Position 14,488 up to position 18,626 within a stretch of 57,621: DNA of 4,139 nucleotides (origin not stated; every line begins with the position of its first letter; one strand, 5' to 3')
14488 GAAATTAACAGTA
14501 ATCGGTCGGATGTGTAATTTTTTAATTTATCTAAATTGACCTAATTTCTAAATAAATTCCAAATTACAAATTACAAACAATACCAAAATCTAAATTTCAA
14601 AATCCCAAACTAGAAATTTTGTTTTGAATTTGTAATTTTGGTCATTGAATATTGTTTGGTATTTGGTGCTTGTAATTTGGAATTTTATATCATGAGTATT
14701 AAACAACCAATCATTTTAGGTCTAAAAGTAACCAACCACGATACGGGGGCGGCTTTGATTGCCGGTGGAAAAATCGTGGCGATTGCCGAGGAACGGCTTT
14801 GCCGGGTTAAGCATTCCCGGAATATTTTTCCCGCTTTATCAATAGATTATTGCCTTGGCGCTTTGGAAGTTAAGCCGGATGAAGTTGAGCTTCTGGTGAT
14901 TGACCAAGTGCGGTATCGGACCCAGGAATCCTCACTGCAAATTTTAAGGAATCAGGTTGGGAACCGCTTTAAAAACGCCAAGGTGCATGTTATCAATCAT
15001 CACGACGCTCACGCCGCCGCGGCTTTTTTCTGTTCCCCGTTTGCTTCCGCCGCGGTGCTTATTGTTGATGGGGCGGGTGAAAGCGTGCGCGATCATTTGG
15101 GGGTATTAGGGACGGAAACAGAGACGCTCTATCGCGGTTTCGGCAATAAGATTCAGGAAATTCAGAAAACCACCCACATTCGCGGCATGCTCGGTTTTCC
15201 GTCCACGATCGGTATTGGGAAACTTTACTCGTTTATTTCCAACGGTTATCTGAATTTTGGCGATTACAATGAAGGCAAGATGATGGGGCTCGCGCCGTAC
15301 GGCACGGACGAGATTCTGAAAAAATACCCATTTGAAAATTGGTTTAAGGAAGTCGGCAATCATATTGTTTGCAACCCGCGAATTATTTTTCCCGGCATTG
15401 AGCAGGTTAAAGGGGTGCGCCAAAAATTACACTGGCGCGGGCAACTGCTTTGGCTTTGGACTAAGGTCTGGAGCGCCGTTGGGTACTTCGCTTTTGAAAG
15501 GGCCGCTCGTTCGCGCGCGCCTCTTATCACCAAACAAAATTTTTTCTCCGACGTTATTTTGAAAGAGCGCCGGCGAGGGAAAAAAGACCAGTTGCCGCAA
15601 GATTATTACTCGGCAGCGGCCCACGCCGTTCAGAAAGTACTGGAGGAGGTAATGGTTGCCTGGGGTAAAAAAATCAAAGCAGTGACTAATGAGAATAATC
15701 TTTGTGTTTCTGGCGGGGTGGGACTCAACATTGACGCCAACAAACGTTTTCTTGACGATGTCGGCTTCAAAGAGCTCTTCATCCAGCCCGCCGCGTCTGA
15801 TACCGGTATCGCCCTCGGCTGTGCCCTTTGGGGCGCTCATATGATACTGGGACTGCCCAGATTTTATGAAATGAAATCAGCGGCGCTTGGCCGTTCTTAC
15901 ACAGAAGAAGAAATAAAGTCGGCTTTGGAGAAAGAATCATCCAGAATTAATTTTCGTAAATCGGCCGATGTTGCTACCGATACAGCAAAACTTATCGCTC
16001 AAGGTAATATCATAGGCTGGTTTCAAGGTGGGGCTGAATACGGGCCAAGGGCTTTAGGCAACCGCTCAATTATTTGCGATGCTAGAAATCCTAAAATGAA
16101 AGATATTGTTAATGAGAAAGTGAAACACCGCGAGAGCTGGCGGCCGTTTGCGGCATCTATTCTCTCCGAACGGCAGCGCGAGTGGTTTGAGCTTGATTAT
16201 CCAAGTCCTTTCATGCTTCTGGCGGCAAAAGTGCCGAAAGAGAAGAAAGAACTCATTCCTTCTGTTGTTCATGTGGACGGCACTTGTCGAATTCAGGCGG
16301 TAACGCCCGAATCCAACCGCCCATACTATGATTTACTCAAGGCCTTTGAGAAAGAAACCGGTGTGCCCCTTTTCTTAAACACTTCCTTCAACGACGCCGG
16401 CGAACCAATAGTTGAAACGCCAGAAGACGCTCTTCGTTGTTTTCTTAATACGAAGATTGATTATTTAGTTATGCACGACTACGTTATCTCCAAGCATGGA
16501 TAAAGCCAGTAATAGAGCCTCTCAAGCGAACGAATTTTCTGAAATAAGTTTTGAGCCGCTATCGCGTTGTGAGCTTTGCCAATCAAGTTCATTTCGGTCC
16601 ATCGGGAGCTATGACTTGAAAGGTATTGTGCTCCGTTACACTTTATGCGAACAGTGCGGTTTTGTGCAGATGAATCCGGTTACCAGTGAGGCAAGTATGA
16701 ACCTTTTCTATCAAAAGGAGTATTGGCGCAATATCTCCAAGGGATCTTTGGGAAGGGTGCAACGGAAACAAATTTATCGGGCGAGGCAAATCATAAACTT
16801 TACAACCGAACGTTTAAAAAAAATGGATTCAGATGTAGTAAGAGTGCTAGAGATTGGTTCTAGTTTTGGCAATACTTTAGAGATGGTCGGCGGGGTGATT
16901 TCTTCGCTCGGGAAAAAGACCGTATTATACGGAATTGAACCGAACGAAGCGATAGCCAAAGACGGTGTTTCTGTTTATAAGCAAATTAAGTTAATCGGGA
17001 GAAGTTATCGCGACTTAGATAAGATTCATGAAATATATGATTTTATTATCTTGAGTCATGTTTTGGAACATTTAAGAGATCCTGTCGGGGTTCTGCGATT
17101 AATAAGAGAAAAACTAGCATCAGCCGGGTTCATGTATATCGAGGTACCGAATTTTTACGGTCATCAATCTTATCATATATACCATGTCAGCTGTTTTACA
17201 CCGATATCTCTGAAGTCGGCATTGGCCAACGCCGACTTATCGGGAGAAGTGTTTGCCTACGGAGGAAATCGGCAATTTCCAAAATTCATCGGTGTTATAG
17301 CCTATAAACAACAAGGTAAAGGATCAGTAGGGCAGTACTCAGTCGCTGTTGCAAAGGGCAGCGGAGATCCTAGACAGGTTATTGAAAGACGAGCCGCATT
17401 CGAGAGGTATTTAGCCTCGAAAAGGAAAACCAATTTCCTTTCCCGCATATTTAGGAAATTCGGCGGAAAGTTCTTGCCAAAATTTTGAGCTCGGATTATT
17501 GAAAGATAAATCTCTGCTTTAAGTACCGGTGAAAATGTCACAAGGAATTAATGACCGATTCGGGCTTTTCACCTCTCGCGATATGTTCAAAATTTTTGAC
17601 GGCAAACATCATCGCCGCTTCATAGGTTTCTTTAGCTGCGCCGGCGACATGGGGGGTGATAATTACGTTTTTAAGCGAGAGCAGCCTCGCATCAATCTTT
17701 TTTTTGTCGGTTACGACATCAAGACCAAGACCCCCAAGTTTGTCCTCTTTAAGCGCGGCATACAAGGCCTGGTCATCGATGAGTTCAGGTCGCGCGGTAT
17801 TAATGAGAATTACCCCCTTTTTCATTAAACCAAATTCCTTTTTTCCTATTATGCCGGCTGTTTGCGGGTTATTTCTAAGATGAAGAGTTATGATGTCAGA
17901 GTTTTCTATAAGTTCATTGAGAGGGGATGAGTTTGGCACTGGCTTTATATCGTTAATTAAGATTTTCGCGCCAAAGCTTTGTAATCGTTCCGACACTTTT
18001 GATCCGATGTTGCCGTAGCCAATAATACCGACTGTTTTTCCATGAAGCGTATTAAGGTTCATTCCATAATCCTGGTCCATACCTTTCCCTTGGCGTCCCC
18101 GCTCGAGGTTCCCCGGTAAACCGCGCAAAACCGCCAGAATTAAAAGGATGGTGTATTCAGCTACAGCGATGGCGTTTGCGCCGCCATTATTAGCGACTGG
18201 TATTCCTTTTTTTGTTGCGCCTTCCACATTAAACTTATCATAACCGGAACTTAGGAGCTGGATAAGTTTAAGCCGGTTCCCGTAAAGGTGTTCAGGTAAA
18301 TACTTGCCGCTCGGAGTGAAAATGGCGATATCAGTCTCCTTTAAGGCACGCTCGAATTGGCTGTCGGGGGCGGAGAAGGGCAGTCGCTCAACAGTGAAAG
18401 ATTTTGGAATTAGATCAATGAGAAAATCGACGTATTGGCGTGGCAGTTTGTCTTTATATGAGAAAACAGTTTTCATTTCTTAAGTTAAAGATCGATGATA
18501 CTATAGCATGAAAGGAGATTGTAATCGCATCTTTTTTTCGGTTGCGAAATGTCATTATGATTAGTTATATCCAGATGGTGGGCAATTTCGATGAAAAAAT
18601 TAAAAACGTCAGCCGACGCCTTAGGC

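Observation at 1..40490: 40-kb surface-glycan island with the parts list of an O-linked protein glycosylation / decorated-polymer pathway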

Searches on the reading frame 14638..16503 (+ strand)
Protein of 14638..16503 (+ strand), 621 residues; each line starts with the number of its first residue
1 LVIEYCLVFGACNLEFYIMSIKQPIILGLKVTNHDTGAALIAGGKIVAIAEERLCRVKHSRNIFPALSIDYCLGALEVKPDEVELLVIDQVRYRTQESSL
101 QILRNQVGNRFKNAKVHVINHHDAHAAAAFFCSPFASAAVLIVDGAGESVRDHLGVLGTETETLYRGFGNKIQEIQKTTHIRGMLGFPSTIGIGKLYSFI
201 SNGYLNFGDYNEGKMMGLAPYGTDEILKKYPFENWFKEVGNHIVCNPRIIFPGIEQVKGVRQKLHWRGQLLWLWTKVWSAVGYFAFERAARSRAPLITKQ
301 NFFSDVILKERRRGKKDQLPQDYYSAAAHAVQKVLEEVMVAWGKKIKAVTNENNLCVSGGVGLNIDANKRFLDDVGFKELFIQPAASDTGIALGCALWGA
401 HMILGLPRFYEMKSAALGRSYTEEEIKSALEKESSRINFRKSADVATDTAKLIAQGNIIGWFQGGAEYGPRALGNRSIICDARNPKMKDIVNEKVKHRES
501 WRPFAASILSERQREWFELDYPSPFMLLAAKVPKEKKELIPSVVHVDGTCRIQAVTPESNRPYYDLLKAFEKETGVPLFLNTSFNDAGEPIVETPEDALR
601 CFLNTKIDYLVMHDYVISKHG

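Call 4: search_protein_families(library=pfam, proteins=[window:14638-16503:+])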
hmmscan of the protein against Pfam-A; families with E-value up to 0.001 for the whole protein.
window:14638-16503:+ (621 aa): 2 families
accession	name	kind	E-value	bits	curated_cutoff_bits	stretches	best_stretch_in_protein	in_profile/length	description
PF16861.10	Carbam_trans_C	-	7.9e-71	237.5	27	1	450-619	1-170/170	Carbamoyltransferase C-terminus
PF02543.21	Carbam_trans_N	-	7.4e-38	131.3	24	2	113-397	124-346/346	Carbamoyltransferase N-terminus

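Call 49: search_protein_families(library=ncbifam, proteins=[window:14638-16503:+], max_evalue=0.001)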
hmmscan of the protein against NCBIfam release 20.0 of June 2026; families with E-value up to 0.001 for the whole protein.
window:14638-16503:+ (621 aa): 1 family
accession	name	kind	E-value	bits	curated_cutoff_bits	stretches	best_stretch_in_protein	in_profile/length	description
NF041651.1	nodul_NodU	equivalog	1.6e-46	159.3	1000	1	296-590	251-528/556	nodulation protein NodU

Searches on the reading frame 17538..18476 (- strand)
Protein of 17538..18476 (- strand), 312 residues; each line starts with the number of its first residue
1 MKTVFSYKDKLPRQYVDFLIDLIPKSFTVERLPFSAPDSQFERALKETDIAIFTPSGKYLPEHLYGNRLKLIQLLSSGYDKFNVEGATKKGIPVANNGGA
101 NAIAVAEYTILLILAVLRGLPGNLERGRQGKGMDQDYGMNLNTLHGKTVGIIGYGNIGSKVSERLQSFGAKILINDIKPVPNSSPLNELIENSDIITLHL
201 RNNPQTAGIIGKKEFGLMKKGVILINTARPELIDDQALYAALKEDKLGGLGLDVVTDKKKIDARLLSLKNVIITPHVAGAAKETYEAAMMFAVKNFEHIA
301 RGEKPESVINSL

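Call 4: search_protein_families(library=pfam, proteins=[window:17538-18476:-])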
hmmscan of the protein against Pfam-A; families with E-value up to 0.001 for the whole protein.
window:17538-18476:- (312 aa): 3 families
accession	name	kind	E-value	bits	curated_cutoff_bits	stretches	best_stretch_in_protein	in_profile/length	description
PF02826.25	2-Hacid_dh_C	-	5e-46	156.8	25.1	1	111-278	2-178/178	D-isomer specific 2-hydroxyacid dehydrogenase, NAD binding domain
PF00389.36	2-Hacid_dh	-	1.5e-16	60.7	24.6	1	37-310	29-134/134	D-isomer specific 2-hydroxyacid dehydrogenase, catalytic domain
PF00670.27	AdoHcyase_NAD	-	4.9e-05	23.9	27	1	144-181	21-58/162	S-adenosyl-L-homocysteine hydrolase, NAD binding domain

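Call 77: search_protein_families(library=ncbifam, proteins=[window:17538-18476:-], max_evalue=0.001)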
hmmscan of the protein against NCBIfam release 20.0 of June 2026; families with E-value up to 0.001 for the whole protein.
window:17538-18476:- (312 aa): 25 families
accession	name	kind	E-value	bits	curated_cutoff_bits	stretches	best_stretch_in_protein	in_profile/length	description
TIGR01327.1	PGDH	equivalog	3.1e-50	171.4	454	1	67-310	61-311/525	phosphoglycerate dehydrogenase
NF009714.1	PRK13243.1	equivalog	9.7e-46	156.6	455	1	67-310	66-323/332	glyoxylate reductase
NF005069.0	PRK06487.1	equivalog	6.5e-42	143.7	448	1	67-303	68-314/320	2-hydroxyacid dehydrogenase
NF008759.0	PRK11790.1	equivalog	1.3e-41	142.7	404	1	67-306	75-324/410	phosphoglycerate dehydrogenase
NF000492.1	vanH_gen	exception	4.3e-37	127.9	540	1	70-289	68-300/312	D-lactate dehydrogenase VanH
NF006263.0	PRK08410.1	equivalog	1.4e-33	116.7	389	1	67-302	62-309/311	D-2-hydroxyacid dehydrogenase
NF041369.1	Dhydh_Halo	equivalog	2.2e-31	109.2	400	1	69-304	56-299/305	D-2-hydroxyacid dehydrogenase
NF005387.0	PRK06932.1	equivalog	2.2e-31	109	492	1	35-300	33-310/314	2-hydroxyacid dehydrogenase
NF000004.1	vanH-D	exception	5e-31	108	550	1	69-261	73-264/323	D-lactate dehydrogenase VanH-D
NF005750.0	PRK07574.1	equivalog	6.7e-31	107.7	329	1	36-283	79-340/386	NAD-dependent formate dehydrogenase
NF005027.0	PRK06436.1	equivalog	2e-30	106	261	1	64-309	45-288/303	2-hydroxyacid dehydrogenase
NF001309.0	PRK00257.1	equivalog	3.3e-30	105.3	434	2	143-283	113-261/379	4-phosphoerythronate dehydrogenase PdxB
NF011938.0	PRK15409.1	equivalog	7.1e-30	104.1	492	1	67-309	65-318/324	glyoxylate/hydroxypyruvate reductase GhrB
NF000371.1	vanH_Agroup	exception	1.9e-29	102.9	700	1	69-284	72-300/322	VanH-A/VanH-Pt family D-lactate dehydrogenase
NF000112.1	vanH-Amyco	exception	1e-27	97.3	625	1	71-261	98-287/348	VanH-AOV family D-lactate dehydrogenase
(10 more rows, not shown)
